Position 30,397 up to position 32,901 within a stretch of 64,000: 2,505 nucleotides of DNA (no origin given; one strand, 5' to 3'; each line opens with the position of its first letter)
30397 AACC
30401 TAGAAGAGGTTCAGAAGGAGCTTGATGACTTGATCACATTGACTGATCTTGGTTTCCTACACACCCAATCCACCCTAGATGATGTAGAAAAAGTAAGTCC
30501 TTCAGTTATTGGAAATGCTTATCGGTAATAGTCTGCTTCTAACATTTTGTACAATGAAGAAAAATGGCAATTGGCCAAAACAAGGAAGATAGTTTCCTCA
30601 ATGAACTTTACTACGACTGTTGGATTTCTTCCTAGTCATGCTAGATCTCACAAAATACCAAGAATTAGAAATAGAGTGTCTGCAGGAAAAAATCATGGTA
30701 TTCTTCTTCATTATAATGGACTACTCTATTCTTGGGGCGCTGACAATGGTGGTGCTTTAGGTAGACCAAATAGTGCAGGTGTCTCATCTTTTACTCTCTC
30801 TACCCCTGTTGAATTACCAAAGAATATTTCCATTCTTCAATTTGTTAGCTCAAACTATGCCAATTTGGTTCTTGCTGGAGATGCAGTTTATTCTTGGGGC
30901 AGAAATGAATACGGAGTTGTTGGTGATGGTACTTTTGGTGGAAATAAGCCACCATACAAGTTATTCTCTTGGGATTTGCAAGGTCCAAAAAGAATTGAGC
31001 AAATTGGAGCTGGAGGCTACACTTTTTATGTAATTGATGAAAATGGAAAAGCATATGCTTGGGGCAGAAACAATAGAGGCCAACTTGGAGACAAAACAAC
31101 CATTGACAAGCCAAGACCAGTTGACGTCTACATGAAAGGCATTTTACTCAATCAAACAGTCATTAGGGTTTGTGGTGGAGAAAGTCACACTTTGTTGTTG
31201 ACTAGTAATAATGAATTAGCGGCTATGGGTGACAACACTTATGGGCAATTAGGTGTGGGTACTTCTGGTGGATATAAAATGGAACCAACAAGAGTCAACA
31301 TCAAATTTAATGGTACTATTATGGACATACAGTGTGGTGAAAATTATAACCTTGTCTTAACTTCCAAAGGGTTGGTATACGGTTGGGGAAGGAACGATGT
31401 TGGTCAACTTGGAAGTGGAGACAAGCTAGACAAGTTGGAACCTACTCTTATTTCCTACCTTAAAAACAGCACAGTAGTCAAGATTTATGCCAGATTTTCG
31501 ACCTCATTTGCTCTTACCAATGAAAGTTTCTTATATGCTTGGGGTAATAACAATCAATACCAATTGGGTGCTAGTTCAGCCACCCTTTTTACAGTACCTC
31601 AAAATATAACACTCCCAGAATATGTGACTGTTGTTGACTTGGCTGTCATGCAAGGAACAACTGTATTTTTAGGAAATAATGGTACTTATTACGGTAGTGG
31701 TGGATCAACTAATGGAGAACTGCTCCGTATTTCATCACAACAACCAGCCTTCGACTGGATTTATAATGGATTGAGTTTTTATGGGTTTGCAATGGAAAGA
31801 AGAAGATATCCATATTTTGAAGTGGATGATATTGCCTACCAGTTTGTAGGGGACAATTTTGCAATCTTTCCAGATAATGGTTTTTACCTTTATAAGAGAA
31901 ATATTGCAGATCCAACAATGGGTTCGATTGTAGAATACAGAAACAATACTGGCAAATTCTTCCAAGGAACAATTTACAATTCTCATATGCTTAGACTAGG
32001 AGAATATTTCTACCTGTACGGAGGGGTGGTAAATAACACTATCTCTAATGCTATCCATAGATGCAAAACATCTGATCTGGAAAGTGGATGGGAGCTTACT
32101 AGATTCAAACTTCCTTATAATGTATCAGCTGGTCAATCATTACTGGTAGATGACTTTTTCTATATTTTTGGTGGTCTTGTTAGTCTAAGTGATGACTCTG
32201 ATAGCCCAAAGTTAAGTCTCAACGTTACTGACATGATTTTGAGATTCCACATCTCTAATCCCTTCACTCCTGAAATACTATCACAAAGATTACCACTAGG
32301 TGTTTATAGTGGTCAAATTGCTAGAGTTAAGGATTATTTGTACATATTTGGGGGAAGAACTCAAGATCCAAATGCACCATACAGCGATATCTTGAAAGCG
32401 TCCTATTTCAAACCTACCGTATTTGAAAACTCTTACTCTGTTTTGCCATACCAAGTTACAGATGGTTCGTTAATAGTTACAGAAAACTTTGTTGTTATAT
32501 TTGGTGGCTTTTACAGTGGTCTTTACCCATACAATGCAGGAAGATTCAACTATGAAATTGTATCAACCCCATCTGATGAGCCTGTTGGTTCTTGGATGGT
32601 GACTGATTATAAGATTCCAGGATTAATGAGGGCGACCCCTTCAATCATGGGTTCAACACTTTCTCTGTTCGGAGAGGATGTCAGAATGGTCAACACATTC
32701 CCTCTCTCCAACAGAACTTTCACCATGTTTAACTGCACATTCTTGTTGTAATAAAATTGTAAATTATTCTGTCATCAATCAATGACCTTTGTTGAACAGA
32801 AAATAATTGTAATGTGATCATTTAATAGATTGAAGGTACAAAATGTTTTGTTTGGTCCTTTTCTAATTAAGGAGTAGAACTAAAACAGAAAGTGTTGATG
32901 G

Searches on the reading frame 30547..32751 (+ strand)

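Call 10: search_protein_families(library=pfam, proteins=[window:30547-32751:+], max_evalue=0.01)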
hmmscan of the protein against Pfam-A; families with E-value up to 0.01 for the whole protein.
window:30547-32751:+ (734 aa): 7 families
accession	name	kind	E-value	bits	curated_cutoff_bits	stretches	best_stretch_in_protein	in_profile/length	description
PF25390.1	WD40_RLD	-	4.9e-74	250.3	150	2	40-356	33-347/363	RCC1-like domain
PF00415.24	RCC1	-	4e-50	168.6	21.7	6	166-218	1-50/50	Regulator of chromosome condensation (RCC1) repeat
PF13540.12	RCC1_2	-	8.9e-33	111.7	22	4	150-179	1-30/30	Regulator of chromosome condensation (RCC1) repeat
PF25384.1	Alsin_RLD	-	4.4e-10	39.9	100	1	277-360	244-323/405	Alsin RCC1-like domain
PF13964.12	Kelch_6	-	2.8e-07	30.8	25.3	0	594-615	10-30/50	Kelch motif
PF24681.1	Kelch_KLHDC2_KLHL20_DRC7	-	1.2e-06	28.5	50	1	532-658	5-125/221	KLHDC2/KLHL20/DRC7 Kelch-repeats domain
PF24981.1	Beta-prop_ATRN-LZTR1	-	1.5e-05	24.9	50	0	538-610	162-226/289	Attractin/LZTR1 beta-propeller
